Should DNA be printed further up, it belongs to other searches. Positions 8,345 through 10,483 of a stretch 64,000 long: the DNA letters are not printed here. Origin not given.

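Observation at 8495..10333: Wzy_C / O-antigen-ligase-like protein (PglL/WaaL-type) with a Pro/Thr-rich extracytoplasmic loop and a His-to-Asp change in the ligase motif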

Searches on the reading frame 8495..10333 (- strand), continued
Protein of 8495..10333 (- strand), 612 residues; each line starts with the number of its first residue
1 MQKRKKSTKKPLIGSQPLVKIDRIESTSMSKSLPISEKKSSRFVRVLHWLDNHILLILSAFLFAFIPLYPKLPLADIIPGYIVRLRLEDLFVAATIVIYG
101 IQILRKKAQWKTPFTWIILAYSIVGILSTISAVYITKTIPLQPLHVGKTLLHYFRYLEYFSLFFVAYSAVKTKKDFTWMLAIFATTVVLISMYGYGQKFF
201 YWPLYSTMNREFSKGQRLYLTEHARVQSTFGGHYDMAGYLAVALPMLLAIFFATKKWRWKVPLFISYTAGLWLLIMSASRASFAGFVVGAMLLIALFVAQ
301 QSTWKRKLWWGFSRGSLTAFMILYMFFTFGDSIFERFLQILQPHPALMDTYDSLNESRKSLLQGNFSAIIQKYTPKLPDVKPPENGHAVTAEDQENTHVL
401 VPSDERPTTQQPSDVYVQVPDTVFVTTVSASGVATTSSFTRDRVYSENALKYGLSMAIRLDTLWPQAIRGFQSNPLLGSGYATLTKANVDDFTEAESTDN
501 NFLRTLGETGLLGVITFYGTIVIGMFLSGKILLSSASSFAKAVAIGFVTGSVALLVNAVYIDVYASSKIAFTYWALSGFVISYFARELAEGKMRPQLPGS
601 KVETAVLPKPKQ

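Call 71: list_cluster_members(proteins=[P0129, P0138, P0158, P0175, P0205, P0215, P0203, P0210, P0232, P0264])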
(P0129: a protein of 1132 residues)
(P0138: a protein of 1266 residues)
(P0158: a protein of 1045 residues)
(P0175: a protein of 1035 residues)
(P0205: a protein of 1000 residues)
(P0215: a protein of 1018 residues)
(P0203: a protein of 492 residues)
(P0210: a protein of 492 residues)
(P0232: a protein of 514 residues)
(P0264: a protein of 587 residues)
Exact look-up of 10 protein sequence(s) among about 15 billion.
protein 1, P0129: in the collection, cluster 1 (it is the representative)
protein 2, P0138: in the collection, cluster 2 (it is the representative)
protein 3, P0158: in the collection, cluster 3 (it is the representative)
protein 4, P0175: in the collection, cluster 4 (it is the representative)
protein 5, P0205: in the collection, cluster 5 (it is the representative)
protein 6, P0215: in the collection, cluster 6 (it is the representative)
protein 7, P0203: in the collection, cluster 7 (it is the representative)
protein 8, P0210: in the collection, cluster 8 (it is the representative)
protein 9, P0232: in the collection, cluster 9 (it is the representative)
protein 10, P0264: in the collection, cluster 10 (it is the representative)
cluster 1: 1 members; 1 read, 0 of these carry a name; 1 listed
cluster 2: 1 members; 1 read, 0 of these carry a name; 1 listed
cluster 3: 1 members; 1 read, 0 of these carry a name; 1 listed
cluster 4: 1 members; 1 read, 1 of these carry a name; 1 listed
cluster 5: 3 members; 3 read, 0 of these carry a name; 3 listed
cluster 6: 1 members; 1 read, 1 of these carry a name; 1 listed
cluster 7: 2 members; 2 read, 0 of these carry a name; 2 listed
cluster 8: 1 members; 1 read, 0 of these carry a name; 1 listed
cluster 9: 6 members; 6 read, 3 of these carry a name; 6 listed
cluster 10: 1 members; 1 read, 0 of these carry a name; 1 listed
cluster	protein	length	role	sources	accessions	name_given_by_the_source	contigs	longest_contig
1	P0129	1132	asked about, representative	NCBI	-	-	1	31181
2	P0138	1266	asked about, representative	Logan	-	-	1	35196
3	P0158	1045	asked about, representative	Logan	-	-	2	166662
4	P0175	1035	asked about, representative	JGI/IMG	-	hypothetical protein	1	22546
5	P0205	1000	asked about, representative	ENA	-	-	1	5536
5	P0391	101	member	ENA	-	-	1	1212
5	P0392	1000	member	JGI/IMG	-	-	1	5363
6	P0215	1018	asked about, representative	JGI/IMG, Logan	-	hypothetical protein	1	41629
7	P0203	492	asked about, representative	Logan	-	-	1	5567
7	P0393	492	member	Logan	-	-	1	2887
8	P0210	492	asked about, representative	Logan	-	-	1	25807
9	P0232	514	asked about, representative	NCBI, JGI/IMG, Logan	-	hypothetical protein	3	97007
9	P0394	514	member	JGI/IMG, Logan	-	hypothetical protein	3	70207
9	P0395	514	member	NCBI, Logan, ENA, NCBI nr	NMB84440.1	hypothetical protein GYA28_04130 [Candidatus Roizmanbacteria bacterium] | hypothetical protein [Candidatus Roizmanbacteria bacterium]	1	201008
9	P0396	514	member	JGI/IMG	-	-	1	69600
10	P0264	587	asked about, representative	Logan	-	-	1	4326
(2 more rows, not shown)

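Call 72: find_encoding_contigs(protein=P0129, flank=6000, max_places=1)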
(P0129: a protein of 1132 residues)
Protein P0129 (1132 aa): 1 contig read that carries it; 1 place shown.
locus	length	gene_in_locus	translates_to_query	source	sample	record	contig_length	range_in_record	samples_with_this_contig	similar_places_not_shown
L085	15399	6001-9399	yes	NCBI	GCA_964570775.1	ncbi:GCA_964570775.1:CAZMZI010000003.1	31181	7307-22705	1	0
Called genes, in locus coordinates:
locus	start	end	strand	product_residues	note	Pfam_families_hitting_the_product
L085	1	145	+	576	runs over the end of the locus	PF19830:DUF6311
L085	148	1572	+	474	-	PF00535:Glycos_transf_2, PF13506:Glyco_transf_21 (weak), PF13641:Glyco_tranf_2_3, PF13632:Glyco_trans_2_3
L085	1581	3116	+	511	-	PF00534:Glycos_transf_1, PF13692:Glyco_trans_1_4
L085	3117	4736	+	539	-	-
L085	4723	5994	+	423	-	PF01943:Polysacc_synt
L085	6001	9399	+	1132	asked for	PF04932:Wzy_C (weak)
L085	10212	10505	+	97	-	-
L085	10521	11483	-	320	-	PF01370:Epimerase, PF02719:Polysacc_synt_2 (faint), PF04321:RmlD_sub_bind (faint), PF01073:3Beta_HSD, PF07993:NAD_binding_4 (faint), PF16363:GDP_Man_Dehyd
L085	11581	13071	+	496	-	PF13231:PMT_2 (weak)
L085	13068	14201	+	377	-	PF13439:Glyco_transf_4, PF00534:Glycos_transf_1, PF13692:Glyco_trans_1_4, PF20706:GT4-conflict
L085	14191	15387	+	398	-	PF00534:Glycos_transf_1, PF13692:Glyco_trans_1_4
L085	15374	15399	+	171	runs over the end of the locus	PF02075:RuvC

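Call 73: find_encoding_contigs(protein=P0158, flank=6000, max_places=1)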
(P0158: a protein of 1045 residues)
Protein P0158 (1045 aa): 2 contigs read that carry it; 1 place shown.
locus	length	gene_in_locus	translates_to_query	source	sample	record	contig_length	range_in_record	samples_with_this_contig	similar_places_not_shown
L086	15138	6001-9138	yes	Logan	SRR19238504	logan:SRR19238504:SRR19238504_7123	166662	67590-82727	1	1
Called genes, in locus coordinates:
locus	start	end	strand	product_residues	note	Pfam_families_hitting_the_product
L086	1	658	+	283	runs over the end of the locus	PF00535:Glycos_transf_2, PF10111:Glyco_tranf_2_2, PF13641:Glyco_tranf_2_3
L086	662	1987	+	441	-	PF13231:PMT_2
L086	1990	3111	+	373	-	PF13439:Glyco_transf_4, PF00534:Glycos_transf_1, PF13692:Glyco_trans_1_4, PF13524:Glyco_trans_1_2 (weak), PF20706:GT4-conflict (weak)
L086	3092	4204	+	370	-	-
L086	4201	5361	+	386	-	PF13439:Glyco_transf_4 (weak), PF00534:Glycos_transf_1, PF13692:Glyco_trans_1_4, PF20706:GT4-conflict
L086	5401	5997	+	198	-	PF25087:GMPPB_C (faint), PF00132:Hexapep, PF14602:Hexapep_2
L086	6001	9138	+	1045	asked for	PF02366:PMT, PF13231:PMT_2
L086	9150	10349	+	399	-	PF13439:Glyco_transf_4, PF00534:Glycos_transf_1, PF13692:Glyco_trans_1_4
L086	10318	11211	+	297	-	PF13641:Glyco_tranf_2_3, PF00535:Glycos_transf_2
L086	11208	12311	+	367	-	PF13439:Glyco_transf_4 (faint), PF20706:GT4-conflict, PF00534:Glycos_transf_1, PF13692:Glyco_trans_1_4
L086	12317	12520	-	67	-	-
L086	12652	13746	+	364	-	PF13439:Glyco_transf_4 (weak), PF00534:Glycos_transf_1, PF13692:Glyco_trans_1_4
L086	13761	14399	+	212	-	PF02397:Bac_transf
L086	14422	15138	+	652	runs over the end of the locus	PF13196:DUF4012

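Call 75: search_protein_families(library=pfam, proteins=[L002:11168-11575:+, L003:11351-11782:+, L002:10296-11171:+], max_evalue=1)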
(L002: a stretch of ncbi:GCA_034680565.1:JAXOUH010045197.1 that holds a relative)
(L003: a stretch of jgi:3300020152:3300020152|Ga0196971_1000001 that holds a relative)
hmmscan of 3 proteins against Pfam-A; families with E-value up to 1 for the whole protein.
L002:11168-11575:+ (135 aa): 3 families
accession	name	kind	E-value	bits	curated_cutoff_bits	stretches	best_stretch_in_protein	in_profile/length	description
PF03631.20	Virul_fac_BrkB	-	0.025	14.6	33.7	1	25-88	125-192/259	Virulence factor BrkB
PF03623.18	Focal_AT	-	0.048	14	23.3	1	42-130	18-105/133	Focal adhesion targeting region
PF19638.4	DUF6141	-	0.095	13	27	1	32-81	21-68/164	Family of unknown function (DUF6141)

L003:11351-11782:+ (143 aa): 1 family
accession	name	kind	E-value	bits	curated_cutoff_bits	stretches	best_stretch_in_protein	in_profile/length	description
PF02674.22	Colicin_V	-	0.013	15.9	29.3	1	19-90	22-89/144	Colicin V production protein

L002:10296-11171:+ (291 aa): 7 families
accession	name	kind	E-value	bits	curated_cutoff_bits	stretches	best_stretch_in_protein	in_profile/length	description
PF00535.33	Glycos_transf_2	-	7.2e-16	59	23.3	1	8-190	1-161/168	Glycosyl transferase family 2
PF13641.12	Glyco_tranf_2_3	-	5.1e-09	36.9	27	1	7-238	3-215/230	Glycosyltransferase like family 2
PF13506.12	Glyco_transf_21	-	9.8e-06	25.6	21.7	1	163-232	84-152/174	Glycosyl transferase family 21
PF13712.12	Glyco_tranf_2_5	-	6.7e-05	23.1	27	1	69-235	36-190/210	Glycosyltransferase like family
PF13632.12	Glyco_trans_2_3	-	7.2e-05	23.1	27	1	141-239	41-127/198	Glycosyl transferase family group 2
PF02709.20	Glyco_transf_7C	-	0.054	13.6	23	1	179-232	16-72/78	N-terminal domain of galactosyltransferase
PF12804.13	NTP_transf_3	-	0.057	14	27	1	40-124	41-124/160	MobA-like NTP transferase domain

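Call 77: find_encoding_contigs(protein=P0107, flank=10000, max_places=1)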
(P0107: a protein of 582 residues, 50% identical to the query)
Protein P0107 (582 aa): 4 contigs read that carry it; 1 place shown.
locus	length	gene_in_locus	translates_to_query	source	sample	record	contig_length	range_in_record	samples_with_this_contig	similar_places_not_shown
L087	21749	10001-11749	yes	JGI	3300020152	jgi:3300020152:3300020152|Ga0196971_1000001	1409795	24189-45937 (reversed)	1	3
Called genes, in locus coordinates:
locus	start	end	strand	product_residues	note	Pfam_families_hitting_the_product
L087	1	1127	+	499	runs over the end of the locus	PF13231:PMT_2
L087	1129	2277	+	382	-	PF13439:Glyco_transf_4, PF00534:Glycos_transf_1, PF13692:Glyco_trans_1_4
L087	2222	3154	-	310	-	-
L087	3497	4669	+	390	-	PF13439:Glyco_transf_4, PF00534:Glycos_transf_1, PF13692:Glyco_trans_1_4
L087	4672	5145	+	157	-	PF02075:RuvC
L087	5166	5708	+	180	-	-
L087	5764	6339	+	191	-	PF01330:RuvA_N, PF14520:HHH_5, PF07499:RuvA_C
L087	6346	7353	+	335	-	PF01078:Mg_chelatase (faint), PF05496:RuvB_N, PF00004:AAA, PF07728:AAA_5, PF17864:AAA_lid_4, PF05491:WHD_RuvB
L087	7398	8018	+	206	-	PF00132:Hexapep, PF14602:Hexapep_2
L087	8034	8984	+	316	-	PF00892:EamA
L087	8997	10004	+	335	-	PF00535:Glycos_transf_2, PF13641:Glyco_tranf_2_3, PF13632:Glyco_trans_2_3 (faint)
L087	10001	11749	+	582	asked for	PF04932:Wzy_C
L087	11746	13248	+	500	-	PF02366:PMT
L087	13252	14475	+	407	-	PF13439:Glyco_transf_4, PF00534:Glycos_transf_1, PF13692:Glyco_trans_1_4, PF13524:Glyco_trans_1_2 (weak)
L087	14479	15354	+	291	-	PF00535:Glycos_transf_2, PF13641:Glyco_tranf_2_3, PF13632:Glyco_trans_2_3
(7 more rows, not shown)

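Call 78: find_encoding_contigs(protein=P0058, flank=10000, max_places=1)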
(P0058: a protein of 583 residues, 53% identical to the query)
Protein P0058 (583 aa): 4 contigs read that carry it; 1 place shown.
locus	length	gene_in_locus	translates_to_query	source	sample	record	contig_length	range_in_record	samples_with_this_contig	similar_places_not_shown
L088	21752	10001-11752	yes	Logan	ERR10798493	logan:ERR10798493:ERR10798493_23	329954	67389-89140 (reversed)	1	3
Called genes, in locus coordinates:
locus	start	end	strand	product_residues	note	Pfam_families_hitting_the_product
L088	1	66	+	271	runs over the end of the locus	PF00483:NTP_transferase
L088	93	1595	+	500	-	PF13231:PMT_2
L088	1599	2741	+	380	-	PF13439:Glyco_transf_4, PF20706:GT4-conflict (weak), PF00534:Glycos_transf_1, PF13692:Glyco_trans_1_4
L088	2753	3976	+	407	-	PF00534:Glycos_transf_1, PF13692:Glyco_trans_1_4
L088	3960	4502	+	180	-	PF02075:RuvC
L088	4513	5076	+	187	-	PF01330:RuvA_N, PF14520:HHH_5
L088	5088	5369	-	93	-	-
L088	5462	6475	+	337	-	PF05496:RuvB_N, PF00004:AAA, PF07728:AAA_5, PF17864:AAA_lid_4, PF05491:WHD_RuvB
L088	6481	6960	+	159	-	-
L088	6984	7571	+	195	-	PF25087:GMPPB_C (faint), PF00132:Hexapep, PF14602:Hexapep_2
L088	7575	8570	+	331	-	PF00535:Glycos_transf_2, PF10111:Glyco_tranf_2_2 (weak), PF13641:Glyco_tranf_2_3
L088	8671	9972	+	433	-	-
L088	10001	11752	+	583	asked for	PF04932:Wzy_C (weak)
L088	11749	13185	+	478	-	PF02366:PMT, PF13231:PMT_2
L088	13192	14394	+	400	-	PF13439:Glyco_transf_4, PF00534:Glycos_transf_1, PF13692:Glyco_trans_1_4, PF13524:Glyco_trans_1_2 (weak)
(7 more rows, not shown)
